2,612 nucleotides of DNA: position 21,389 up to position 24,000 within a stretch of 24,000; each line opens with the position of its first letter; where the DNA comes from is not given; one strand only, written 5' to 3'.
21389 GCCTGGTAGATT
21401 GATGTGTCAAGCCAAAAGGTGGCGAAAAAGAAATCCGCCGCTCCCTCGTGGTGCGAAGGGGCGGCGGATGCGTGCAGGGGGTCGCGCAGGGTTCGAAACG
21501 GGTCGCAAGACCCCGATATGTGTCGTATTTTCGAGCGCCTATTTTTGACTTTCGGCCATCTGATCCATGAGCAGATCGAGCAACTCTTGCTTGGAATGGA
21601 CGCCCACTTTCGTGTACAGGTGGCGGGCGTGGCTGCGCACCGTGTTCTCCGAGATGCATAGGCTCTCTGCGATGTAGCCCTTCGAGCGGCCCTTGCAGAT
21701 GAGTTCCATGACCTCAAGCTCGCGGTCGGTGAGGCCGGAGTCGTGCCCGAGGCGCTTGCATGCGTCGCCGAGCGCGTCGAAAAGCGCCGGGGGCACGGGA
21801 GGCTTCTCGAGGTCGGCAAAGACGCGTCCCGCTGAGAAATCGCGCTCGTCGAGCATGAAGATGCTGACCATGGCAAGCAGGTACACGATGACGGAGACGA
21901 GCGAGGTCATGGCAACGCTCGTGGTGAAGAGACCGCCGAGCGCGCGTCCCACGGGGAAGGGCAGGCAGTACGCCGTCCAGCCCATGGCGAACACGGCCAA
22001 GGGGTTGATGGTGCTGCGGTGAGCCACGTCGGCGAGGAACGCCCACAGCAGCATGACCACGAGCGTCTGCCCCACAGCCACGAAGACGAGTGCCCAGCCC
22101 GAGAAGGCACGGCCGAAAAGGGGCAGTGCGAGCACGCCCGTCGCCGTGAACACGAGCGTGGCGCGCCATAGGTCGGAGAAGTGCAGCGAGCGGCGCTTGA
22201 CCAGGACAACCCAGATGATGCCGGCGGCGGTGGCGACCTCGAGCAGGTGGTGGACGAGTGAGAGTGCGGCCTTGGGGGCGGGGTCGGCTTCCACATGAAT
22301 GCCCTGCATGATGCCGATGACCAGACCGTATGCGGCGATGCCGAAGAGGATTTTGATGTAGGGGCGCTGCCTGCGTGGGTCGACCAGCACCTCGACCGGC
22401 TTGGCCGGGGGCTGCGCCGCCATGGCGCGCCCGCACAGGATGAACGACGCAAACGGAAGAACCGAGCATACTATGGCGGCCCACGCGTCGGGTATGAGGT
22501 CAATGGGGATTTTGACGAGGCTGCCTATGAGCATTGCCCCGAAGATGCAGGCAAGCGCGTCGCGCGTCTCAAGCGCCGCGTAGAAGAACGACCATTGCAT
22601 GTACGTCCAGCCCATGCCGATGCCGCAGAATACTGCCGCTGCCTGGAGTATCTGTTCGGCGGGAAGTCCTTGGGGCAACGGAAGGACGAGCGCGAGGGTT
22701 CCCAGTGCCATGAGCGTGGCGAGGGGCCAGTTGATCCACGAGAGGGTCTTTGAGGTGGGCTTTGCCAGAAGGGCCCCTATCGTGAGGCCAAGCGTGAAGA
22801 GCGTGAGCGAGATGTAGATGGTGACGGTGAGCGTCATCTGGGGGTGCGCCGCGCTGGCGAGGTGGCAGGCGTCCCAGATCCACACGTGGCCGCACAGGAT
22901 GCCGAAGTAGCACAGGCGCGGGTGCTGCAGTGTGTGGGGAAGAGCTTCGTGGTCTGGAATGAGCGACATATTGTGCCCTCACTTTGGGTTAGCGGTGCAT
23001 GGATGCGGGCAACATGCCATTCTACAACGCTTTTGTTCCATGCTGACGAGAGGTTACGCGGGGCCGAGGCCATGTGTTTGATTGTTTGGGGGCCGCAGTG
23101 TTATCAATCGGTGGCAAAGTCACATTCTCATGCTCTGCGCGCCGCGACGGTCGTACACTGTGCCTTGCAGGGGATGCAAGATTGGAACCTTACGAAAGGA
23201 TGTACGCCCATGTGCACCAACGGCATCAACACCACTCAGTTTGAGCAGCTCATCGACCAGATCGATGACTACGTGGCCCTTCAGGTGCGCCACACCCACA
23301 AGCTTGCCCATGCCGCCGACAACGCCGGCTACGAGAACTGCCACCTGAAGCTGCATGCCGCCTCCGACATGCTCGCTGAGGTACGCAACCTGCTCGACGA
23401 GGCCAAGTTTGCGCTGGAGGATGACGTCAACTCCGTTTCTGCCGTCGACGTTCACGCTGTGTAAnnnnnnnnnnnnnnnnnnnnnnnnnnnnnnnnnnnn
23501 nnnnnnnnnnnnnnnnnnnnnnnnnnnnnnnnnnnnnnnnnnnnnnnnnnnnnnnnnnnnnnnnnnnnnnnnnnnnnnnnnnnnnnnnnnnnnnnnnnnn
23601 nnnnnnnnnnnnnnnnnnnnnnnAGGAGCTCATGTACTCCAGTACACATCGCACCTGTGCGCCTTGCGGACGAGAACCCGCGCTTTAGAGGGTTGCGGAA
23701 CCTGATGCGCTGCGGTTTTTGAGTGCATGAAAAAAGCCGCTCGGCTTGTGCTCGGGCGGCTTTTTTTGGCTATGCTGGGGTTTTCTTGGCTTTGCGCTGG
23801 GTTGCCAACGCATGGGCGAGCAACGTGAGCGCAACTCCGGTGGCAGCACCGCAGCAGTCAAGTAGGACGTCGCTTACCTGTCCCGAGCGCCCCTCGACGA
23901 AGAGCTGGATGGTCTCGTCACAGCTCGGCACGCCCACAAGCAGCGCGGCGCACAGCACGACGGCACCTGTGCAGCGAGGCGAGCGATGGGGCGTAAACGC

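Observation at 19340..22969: Module 2: membrane LuxR paralogue, terminator, then a Tat-exported FMN-bind + FAD reductase with a covalent-flavinylation motif and an intact catalytic tetrad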

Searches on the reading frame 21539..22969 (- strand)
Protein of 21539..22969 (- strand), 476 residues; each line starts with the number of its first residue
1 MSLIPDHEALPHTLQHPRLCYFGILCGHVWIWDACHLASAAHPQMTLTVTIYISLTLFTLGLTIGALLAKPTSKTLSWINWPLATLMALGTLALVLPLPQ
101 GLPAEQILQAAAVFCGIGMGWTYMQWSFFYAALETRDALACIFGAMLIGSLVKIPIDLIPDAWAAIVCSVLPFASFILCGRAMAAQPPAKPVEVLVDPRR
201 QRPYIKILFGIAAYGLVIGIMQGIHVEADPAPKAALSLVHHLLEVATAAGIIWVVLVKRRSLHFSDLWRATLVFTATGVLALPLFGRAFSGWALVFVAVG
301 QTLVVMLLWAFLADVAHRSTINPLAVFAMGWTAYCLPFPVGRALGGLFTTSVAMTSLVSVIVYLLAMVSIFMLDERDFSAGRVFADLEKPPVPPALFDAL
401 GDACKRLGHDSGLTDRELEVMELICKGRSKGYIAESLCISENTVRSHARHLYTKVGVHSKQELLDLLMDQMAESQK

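Call 5: search_protein_families(library=pfam, proteins=[window:21539-22969:-], max_evalue=0.01)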
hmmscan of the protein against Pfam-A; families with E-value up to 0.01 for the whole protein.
window:21539-22969:- (476 aa): 1 family
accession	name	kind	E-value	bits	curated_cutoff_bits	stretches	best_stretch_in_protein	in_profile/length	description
PF00196.25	GerE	-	1.5e-15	57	23.5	1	412-465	2-55/57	Bacterial regulatory proteins, luxR family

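Call 6: search_protein_families(library=ncbifam, proteins=[window:21539-22969:-], max_evalue=0.01)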
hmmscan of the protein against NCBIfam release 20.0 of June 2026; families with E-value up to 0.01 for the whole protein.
window:21539-22969:- (476 aa): 21 families
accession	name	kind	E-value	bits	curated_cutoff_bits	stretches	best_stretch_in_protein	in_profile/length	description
NF003420.0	PRK04841.1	equivalog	1.2e-09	36.8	537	1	410-464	836-890/903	HTH-type transcriptional regulator MalT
NF041232.1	BagY_FevT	exception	4.4e-08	32.4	700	1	412-471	296-355/367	LuxR family transcriptional regulator BagY/FevT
NF007505.1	PRK10100.1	equivalog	5.2e-08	32.8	250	1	409-460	141-192/204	biofilm master transcriptional regulator CsgD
NF052445.1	RespRegMctR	equivalog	5.5e-08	32.5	300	1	410-470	142-202/205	two-component system response regulator MctR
NF047785.1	respo_reg_MadR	equivalog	1.1e-07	31.5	300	1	410-462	146-198/209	MadR family response regulator transcription factor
NF007935.0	PRK10651.1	equivalog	1.1e-07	31.3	250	1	411-462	154-205/216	two-component system response regulator NarL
NF011896.0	PRK15369.1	equivalog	1.4e-07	31.3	242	1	411-465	148-202/211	two component system response regulator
NF007708.0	PRK10403.1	equivalog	3.8e-07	29.8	343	1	412-461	153-202/215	nitrate/nitrite response regulator protein NarP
NF007403.0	PRK09935.1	equivalog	6.3e-07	29.2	271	1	408-466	145-203/210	fimbria biosynthesis transcriptional regulator FimZ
NF052366.1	photon_PedR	equivalog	1.4e-06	28.4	120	1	413-465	3-55/74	photosynthetic electron transport-dependent transcriptional regulator PedR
TIGR03020.2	EpsA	equivalog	3.2e-06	27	170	1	410-460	188-238/247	XrtB/PEP-CTERM-associated transcriptional regulator EpsA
TIGR03541.1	reg_near_HchA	equivalog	3.9e-06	26.5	215.6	1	409-461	168-220/232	PA1136 family autoinducer-binding transcriptional regulator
NF007018.1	PRK09483.1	equivalog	1.6e-05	24.7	280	1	413-467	149-203/217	UvrY/SirA/GacA family response regulator transcription factor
NF041830.1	RR_TF_ErdR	exception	3.4e-05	23.7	390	1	411-471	149-208/213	response regulator transcription factor ErdR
NF038181.1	reg_ATPase_IniR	equivalog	6.7e-05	21.4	750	1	403-468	757-822/827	isoniazid response ATPase/transcriptional regulator IniR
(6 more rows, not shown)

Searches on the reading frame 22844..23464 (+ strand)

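Call 5: search_protein_families(library=pfam, proteins=[window:22844-23464:+], max_evalue=0.01)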
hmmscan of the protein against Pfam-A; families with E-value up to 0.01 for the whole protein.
window:22844-23464:+ (206 aa): 1 family
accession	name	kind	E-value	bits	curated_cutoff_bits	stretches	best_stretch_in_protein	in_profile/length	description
PF24219.2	DUF7438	-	0.0094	16.7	25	0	128-173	1-46/57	Family of unknown function (DUF7438)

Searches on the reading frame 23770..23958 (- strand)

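Call 66: search_protein_families(library=pfam, proteins=[window:23770-23958:-], max_evalue=0.01)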
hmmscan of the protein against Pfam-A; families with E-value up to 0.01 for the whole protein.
window:23770-23958:- (62 aa): 1 family
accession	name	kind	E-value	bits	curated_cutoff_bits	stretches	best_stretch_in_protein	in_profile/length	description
PF04892.17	VanZ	-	9.3e-11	42.9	30.1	1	5-47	82-124/126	VanZ like family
